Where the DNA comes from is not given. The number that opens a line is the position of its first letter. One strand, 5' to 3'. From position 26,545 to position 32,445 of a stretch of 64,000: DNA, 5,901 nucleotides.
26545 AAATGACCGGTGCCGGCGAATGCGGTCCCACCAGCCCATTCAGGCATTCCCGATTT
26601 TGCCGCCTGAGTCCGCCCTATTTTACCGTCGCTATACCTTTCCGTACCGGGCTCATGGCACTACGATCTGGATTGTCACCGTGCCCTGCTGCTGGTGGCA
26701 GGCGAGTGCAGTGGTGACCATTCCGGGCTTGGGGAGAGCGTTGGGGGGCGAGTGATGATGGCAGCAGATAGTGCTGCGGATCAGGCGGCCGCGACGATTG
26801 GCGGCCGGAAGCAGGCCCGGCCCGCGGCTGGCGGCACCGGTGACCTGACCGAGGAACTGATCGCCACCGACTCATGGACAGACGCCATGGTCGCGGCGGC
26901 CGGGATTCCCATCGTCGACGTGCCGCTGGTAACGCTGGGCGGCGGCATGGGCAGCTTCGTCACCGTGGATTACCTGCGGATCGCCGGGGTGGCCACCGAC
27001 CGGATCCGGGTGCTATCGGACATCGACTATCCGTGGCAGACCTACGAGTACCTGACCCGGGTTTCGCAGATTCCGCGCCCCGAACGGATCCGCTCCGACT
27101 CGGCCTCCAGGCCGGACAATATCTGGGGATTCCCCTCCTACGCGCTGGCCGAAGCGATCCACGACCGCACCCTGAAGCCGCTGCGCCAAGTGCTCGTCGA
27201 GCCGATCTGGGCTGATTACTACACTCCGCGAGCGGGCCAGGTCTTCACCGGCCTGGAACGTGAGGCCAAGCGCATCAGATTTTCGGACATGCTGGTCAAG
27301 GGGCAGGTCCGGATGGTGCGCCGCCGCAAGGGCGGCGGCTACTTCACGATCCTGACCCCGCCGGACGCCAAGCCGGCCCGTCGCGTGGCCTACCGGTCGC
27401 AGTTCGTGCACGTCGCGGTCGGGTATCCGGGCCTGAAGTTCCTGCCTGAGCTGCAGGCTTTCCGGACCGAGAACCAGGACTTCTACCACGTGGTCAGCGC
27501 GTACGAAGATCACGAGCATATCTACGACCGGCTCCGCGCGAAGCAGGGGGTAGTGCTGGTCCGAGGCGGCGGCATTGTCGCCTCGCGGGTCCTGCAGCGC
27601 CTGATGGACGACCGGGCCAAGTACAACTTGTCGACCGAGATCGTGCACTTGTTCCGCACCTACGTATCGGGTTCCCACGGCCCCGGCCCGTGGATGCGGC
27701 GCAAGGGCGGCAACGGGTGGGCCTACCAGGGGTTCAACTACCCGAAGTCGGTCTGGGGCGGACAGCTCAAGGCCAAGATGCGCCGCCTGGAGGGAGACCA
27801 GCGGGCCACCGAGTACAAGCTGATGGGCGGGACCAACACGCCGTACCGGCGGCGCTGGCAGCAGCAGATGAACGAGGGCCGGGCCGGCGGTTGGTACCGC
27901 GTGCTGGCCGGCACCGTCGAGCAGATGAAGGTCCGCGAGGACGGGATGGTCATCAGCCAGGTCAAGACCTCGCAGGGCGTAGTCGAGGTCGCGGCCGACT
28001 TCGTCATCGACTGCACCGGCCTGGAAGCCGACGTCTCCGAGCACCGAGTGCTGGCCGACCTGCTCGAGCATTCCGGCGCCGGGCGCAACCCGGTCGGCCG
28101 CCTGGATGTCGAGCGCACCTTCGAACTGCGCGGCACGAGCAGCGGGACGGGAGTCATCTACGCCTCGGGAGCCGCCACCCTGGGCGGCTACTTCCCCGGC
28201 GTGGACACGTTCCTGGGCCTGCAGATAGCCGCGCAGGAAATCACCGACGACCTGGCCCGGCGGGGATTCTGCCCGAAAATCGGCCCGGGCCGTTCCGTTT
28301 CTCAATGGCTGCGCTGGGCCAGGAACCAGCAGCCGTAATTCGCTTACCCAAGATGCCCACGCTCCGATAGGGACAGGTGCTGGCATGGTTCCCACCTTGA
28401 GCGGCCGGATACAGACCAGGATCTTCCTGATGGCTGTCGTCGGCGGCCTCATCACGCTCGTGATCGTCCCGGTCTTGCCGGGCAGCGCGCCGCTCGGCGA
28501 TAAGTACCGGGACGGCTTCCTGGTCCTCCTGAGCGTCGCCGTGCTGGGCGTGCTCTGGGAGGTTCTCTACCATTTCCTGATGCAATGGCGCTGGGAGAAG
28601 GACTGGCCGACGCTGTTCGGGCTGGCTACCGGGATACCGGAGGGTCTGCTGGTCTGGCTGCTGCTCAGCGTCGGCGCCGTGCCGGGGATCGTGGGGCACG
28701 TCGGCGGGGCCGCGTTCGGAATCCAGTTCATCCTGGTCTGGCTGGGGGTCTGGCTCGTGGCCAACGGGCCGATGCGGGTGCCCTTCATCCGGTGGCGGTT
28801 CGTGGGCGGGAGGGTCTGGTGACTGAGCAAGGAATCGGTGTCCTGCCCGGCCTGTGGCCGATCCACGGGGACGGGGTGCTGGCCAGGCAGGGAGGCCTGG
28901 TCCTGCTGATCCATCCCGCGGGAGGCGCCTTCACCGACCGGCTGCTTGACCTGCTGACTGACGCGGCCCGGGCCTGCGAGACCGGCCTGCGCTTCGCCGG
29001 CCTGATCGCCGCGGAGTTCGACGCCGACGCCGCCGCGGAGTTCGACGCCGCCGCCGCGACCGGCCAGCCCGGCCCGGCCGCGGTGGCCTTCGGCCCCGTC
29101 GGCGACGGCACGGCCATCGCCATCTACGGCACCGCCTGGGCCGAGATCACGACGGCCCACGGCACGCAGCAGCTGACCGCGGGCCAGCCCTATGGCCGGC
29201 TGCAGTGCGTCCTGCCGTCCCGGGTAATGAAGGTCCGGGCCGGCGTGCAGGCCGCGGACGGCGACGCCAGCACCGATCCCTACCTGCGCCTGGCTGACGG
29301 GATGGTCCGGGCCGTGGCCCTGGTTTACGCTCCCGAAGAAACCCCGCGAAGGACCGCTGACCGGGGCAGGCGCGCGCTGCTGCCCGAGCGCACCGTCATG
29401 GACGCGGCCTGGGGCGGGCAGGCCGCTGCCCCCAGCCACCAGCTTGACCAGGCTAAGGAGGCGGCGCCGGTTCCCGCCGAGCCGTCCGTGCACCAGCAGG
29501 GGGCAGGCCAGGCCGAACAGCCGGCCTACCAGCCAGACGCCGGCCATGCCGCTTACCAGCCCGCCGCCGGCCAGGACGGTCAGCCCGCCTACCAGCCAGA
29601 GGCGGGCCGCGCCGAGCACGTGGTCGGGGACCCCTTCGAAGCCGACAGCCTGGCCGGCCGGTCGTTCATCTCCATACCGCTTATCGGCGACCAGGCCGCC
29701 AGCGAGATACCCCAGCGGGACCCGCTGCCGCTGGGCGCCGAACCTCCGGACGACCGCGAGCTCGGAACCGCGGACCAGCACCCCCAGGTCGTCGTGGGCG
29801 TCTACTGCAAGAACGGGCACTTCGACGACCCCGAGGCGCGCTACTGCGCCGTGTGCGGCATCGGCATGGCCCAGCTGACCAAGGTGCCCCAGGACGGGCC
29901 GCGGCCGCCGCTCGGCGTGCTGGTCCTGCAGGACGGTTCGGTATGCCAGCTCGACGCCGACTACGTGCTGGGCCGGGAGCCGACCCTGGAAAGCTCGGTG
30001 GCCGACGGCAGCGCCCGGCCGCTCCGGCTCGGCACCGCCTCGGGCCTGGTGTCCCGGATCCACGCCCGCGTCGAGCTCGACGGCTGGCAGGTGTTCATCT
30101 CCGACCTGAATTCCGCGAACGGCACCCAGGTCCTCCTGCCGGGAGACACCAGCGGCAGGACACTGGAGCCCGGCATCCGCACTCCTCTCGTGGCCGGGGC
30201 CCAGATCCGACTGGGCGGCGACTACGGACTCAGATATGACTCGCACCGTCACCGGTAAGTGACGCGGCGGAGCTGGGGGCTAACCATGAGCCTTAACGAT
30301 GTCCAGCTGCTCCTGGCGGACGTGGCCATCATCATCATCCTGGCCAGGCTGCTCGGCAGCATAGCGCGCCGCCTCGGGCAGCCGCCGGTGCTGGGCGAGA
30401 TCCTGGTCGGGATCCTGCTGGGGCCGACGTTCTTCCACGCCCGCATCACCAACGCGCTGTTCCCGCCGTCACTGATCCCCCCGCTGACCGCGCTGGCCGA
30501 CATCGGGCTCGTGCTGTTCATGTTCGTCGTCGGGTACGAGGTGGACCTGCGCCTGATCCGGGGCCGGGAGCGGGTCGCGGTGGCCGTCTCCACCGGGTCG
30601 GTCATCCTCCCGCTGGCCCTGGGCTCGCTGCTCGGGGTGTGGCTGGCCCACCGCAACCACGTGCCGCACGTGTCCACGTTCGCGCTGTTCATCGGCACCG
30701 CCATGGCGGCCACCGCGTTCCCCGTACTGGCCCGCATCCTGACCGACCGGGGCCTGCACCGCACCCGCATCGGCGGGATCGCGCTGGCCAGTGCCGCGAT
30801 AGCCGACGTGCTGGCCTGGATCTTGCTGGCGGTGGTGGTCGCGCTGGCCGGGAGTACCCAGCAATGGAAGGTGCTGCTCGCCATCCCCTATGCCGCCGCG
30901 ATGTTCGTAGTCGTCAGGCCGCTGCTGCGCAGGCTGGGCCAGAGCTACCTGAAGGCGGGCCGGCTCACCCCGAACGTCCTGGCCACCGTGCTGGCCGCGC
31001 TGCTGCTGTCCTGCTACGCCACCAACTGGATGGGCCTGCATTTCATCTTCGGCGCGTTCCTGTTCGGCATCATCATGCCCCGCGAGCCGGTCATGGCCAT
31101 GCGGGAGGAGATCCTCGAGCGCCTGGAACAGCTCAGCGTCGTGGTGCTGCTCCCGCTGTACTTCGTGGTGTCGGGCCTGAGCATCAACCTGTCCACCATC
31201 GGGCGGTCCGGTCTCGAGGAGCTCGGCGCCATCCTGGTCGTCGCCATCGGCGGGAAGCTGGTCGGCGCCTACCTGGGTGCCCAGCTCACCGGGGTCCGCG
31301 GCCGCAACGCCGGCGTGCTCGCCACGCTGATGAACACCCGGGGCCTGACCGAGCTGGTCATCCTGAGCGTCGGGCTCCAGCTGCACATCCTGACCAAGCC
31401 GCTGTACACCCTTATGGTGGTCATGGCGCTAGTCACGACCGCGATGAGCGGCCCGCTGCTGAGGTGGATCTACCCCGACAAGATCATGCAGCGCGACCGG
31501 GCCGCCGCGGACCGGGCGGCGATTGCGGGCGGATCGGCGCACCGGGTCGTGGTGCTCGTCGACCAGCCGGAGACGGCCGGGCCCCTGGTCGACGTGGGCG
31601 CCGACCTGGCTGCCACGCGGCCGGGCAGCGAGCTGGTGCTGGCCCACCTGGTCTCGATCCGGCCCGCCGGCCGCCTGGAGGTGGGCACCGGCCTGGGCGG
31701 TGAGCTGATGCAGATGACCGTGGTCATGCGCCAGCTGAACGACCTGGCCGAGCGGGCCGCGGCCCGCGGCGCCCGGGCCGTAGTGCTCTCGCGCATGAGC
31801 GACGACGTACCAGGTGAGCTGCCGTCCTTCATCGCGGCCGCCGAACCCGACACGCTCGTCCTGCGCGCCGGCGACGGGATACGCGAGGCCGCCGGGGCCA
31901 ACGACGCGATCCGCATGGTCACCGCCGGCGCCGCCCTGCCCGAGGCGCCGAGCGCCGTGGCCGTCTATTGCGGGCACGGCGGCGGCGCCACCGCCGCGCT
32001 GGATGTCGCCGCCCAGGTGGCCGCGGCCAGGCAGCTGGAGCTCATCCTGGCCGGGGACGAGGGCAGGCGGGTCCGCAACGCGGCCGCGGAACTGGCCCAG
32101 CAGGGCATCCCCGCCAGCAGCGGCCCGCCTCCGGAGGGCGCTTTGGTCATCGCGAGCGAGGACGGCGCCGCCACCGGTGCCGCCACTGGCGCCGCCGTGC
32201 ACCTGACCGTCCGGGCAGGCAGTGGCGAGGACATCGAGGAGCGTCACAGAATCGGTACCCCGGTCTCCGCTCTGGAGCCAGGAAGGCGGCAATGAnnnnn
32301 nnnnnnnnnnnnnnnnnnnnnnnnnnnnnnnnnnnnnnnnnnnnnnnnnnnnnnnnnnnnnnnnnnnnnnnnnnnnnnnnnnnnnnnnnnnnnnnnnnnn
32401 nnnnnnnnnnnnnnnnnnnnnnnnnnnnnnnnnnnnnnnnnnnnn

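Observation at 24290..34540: ~10 kb phospho-threonine signalling island inserted into the conserved FHA-MerR-nuclease-MerR / gcvP block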

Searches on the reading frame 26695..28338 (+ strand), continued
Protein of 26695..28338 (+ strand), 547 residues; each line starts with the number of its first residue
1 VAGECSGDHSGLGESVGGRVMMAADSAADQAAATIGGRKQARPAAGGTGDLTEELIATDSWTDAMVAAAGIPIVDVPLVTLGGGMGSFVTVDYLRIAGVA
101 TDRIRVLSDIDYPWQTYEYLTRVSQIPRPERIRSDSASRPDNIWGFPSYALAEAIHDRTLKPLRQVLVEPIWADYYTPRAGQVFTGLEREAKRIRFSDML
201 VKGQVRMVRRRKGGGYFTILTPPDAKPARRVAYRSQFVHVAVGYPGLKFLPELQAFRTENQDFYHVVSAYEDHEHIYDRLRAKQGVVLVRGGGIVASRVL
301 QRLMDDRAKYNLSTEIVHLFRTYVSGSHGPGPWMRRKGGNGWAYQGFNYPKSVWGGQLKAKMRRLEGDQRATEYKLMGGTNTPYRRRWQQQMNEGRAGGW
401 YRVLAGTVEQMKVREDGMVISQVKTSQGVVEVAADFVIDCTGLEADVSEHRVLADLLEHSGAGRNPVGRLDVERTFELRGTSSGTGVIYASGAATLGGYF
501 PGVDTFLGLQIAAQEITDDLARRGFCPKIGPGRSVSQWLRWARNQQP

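Call 95: search_protein_families(library=pfam, alignment_id=A2, max_evalue=1)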
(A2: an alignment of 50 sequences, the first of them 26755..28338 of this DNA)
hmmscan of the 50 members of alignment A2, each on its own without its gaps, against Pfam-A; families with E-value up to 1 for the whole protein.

A. member 1, window:26755-28338:+ (527 aa): 2 families
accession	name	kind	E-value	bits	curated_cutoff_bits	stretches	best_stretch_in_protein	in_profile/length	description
PF04820.20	Trp_halogenase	-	0.00093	18.6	21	1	383-430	175-220/458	Tryptophan halogenase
PF08293.16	MRP-S33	-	0.12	13.1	25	1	140-192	27-78/87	Mitochondrial ribosomal subunit S27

B. families by the number of members that match (of 50 scanned): 29 families (the first 25 are shown)
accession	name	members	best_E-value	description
PF04820.20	Trp_halogenase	16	0.00021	Tryptophan halogenase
PF00498.31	FHA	8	4.2e-32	FHA domain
PF16697.10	Yop-YscD_cpl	8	4.1e-17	Inner membrane component of T3SS, cytoplasmic domain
PF08293.16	MRP-S33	3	0.012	Mitochondrial ribosomal subunit S27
PF22168.2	DIP2311-like_C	3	0.027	Transcriptional regulator DIP2311-like, C-terminal domain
PF13434.12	Lys_Orn_oxgnase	3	0.054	L-lysine 6-monooxygenase/L-ornithine 5-monooxygenase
PF14451.12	Ub-Mut7C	2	0.054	Mut7-C ubiquitin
PF07992.20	Pyr_redox_2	2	0.094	Pyridine nucleotide-disulphide oxidoreductase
PF00069.31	Pkinase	1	8.8e-42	Protein kinase domain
PF07714.23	PK_Tyr_Ser-Thr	1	2.6e-28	Protein tyrosine and serine/threonine kinase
PF01636.29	APH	1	3.5e-05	Phosphotransferase enzyme family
PF13248.11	Zn_ribbon_3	1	0.0032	zinc-ribbon domain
PF24460.1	DUF7575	1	0.0089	Domain of unknown function (DUF7575)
PF03109.22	ABC1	1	0.02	ABC1 atypical kinase-like domain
PF16277.11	DUF4926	1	0.034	Domain of unknown function (DUF4926)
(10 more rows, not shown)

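Call 96: find_encoding_contigs(protein=P0136, flank=8000, max_places=1)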
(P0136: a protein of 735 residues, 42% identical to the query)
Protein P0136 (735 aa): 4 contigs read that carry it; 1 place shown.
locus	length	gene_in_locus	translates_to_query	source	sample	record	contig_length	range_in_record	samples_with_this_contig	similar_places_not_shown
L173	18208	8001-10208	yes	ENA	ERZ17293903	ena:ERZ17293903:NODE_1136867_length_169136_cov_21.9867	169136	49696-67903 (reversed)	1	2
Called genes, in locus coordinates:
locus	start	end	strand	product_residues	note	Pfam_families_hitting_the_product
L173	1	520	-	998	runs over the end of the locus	PF00069:Pkinase, PF07714:PK_Tyr_Ser-Thr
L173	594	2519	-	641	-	PF00069:Pkinase, PF07714:PK_Tyr_Ser-Thr, PF03781:FGE-sulfatase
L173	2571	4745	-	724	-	-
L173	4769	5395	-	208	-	-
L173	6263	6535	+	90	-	-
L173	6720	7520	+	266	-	PF13443:HTH_26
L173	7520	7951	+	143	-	PF16697:Yop-YscD_cpl, PF00498:FHA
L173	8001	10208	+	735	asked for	PF16697:Yop-YscD_cpl (weak), PF00498:FHA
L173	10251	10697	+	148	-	-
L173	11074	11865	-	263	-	-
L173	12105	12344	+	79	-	-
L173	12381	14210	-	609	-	PF03109:ABC1 (faint), PF00069:Pkinase, PF07714:PK_Tyr_Ser-Thr, PF01636:APH (faint), PF08308:PEGA (weak)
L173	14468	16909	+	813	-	PF01564:Spermine_synth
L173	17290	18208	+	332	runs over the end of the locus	-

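Call 97: find_encoding_contigs(protein=P0159, flank=8000, max_places=1)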
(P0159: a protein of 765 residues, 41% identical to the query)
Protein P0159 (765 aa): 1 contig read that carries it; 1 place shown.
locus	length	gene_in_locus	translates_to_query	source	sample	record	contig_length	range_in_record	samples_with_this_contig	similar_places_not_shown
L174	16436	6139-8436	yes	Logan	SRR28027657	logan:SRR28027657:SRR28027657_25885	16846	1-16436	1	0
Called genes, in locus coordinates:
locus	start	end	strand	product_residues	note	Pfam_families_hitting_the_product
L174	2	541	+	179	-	?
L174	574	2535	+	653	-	PF00092:VWA, PF13519:VWA_2, PF13768:VWA_3, PF16697:Yop-YscD_cpl, PF00498:FHA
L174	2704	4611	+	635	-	PF00481:PP2C, PF13672:PP2C_2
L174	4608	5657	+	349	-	PF00069:Pkinase, PF07714:PK_Tyr_Ser-Thr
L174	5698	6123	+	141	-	PF00498:FHA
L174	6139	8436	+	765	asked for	PF16697:Yop-YscD_cpl, PF00498:FHA, PF16697:Yop-YscD_cpl, PF00498:FHA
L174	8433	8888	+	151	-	-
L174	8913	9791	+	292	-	PF00481:PP2C, PF13672:PP2C_2, PF07228:SpoIIE (faint)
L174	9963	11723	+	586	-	PF00069:Pkinase, PF07714:PK_Tyr_Ser-Thr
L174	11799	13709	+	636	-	PF26550:Tricorn_2nd, PF14583:Pectate_lyase22 (faint), PF26549:Tricorn_N, PF00930:DPPIV_N (faint), PF07676:PD40 (weak), PF26549:Tricorn_N, PF07676:PD40, PF26549:Tricorn_N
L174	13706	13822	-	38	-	-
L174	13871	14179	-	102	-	-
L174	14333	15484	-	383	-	PF00291:PALP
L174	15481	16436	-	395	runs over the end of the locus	PF01546:Peptidase_M20, PF07687:M20_dimer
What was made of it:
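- L174: PP2C, kinase, FHA, 2xFHA::FLAV, TM4, PP2C, kinase (call 97). L174 carries a vWA-FHA protein beside the module (call 97).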

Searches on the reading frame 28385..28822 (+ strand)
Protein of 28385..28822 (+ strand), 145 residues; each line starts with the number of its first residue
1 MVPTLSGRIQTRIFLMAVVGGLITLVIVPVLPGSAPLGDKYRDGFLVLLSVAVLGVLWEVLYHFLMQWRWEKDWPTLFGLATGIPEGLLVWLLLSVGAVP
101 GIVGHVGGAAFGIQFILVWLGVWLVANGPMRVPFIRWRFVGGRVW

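Call 6: search_protein_families(library=pfam, proteins=[window:28385-28822:+], max_evalue=0.01)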
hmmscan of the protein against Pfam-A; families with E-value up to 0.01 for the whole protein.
window:28385-28822:+ (145 aa): 0 families

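Call 10: search_protein_families(library=ncbifam, proteins=[window:28385-28822:+], max_evalue=0.01)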
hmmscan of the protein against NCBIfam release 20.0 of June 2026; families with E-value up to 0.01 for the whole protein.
window:28385-28822:+ (145 aa): 0 families

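Call 11: search_protein_families(library=padloc, proteins=[window:28385-28822:+], max_evalue=0.01)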
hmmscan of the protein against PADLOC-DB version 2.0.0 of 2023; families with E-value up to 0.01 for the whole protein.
window:28385-28822:+ (145 aa): 0 families

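Call 99: search_solved_structures(query=A6, max_evalue=10)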
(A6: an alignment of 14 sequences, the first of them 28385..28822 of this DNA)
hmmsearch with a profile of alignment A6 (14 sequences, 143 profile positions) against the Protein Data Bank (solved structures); distinct sequences matched with E-value up to 10: 2.
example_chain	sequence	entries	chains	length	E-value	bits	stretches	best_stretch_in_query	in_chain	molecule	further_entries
1zs4_A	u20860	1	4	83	0.51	14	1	41-84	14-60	Regulatory protein CII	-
1xwr_A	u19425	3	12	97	0.73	13.5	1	44-84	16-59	Regulatory protein CII | Transcriptional activator II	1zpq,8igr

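Call 100: search_protein_families(library=pfam, alignment_id=A6, max_evalue=1)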
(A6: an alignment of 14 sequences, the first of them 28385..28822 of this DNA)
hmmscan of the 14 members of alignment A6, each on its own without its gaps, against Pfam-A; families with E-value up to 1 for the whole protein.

A. member 1, window:28385-28822:+ (145 aa): 0 families

B. families by the number of members that match (of 14 scanned): 9 families
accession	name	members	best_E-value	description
PF11120.13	CBP_BcsF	1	0.00011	Cellulose biosynthesis protein BcsF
PF04306.18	DUF456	1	0.023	Protein of unknown function (DUF456)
PF05975.17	EcsB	1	0.04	Bacterial ABC transporter protein EcsB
PF16079.10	Phage_holin_5_2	1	0.045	Phage holin family Hol44, in holin superfamily V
PF08267.18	Meth_synt_1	1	0.24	Cobalamin-independent synthase, N-terminal domain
PF09971.14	DUF2206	1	0.37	Predicted membrane protein (DUF2206)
PF03419.18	Peptidase_U4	1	0.56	Sporulation factor SpoIIGA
PF06570.16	DUF1129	1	0.71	Protein of unknown function (DUF1129)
PF02238.20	COX7a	1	0.96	Cytochrome c oxidase subunit VII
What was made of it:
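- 28385..28822 (+): Core: TM4, a 145-aa four-helix membrane protein, obligate neighbour of FLAV. No Pfam or PDB relative (calls 99, 100).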

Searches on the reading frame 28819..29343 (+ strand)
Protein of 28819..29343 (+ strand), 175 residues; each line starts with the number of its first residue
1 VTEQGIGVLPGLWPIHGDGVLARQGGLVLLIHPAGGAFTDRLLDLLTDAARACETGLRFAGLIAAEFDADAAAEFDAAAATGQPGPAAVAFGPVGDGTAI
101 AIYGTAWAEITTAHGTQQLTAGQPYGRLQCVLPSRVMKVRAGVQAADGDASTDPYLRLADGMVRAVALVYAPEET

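Call 74: search_solved_structures(query=A3, max_evalue=10)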
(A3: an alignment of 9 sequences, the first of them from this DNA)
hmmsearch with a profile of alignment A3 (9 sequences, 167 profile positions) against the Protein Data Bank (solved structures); distinct sequences matched with E-value up to 10: 4.
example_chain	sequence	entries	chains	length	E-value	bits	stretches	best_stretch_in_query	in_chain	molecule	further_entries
1wf2_A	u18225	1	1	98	0.17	14.8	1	18-79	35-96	Heterogeneous nuclear ribonucleoproteins C1/C2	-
2mxy_A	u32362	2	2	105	0.49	13.3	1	18-70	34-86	Heterogeneous nuclear ribonucleoproteins C1/C2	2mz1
1win_A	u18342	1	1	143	1.1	12.1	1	87-150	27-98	Flotillin 2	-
8pr5_A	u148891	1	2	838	1.1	12.1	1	32-91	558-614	Dynactin subunit 1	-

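Call 75: search_protein_families(library=pfam, alignment_id=A3, max_evalue=1)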
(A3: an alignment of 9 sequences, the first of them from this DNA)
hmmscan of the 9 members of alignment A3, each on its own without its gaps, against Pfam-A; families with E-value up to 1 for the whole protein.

A. member 1, seq(175 aa): 0 families

B. families by the number of members that match (of 9 scanned): 5 families
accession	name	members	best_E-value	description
PF11884.13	DUF3404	1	0.027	Domain of unknown function (DUF3404)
PF12852.13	Cupin_6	1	0.039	Cupin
PF19711.4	DUF6207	1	0.06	Family of unknown function (DUF6207)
PF25199.1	nSTAND_NTPase5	1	0.06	Novel STAND NTPase 5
PF13672.11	PP2C_2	1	0.33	Protein phosphatase 2C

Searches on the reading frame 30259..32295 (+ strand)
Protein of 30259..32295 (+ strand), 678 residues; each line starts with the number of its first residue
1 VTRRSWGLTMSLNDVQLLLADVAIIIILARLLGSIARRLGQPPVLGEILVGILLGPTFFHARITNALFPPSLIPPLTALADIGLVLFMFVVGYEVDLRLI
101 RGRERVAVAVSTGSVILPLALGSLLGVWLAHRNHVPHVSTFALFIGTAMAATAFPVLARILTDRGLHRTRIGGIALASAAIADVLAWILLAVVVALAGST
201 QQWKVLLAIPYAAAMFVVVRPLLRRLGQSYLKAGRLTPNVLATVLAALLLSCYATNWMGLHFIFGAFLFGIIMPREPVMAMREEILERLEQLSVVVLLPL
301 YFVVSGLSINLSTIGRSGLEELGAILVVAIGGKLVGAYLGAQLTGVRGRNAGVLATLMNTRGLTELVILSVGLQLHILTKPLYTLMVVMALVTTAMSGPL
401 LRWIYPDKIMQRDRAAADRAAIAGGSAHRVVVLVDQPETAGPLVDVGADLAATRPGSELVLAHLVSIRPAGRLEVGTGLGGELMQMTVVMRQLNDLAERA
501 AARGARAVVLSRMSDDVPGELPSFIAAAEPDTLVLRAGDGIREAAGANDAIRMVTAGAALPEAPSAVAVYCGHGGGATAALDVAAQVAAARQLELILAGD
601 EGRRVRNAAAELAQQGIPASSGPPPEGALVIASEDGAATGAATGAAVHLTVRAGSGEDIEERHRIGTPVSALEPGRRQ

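Call 6: search_protein_families(library=pfam, proteins=[window:30259-32295:+], max_evalue=0.01)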
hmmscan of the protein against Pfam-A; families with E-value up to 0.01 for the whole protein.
window:30259-32295:+ (678 aa): 2 families
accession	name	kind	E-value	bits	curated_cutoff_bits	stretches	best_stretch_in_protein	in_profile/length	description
PF00999.27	Na_H_Exchanger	-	6.4e-52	177.1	26.2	1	27-404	5-372/375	Sodium/hydrogen exchanger, transmembrane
PF00582.32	Usp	-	4.9e-05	24.3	24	1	428-537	3-111/141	Universal stress protein family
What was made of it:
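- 30259..32295 (+): Core: CPA2-type cation/proton antiporter with a C-terminal Usp-like domain (the true start is probably the ATG at 30286). Na_H_Exchanger E 6e-52 and Usp E 5e-5 (call 6).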

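Call 10: search_protein_families(library=ncbifam, proteins=[window:30259-32295:+], max_evalue=0.01)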
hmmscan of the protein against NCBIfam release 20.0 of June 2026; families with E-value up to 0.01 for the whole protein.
window:30259-32295:+ (678 aa): 3 families
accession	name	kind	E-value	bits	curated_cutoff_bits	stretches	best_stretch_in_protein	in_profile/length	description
TIGR00932.1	2a37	subfamily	9.5e-45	153.2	238.3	1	28-310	3-275/275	monovalent cation:proton antiporter-2 (CPA2) family protein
NF002973.0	PRK03659.1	equivalog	1.5e-16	60.1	804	1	19-416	7-386/602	glutathione-regulated potassium-efflux system protein KefB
NF045626.1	FeTrans_MagA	equivalog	2.2e-11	43.4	700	1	19-328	8-298/386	iron transporter MagA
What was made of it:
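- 30259..32295 (+): TIGR00932 scores 153 bits, below its cut-off (call 10).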

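Call 11: search_protein_families(library=padloc, proteins=[window:30259-32295:+], max_evalue=0.01)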
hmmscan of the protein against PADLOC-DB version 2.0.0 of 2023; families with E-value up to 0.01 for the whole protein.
window:30259-32295:+ (678 aa): 0 families
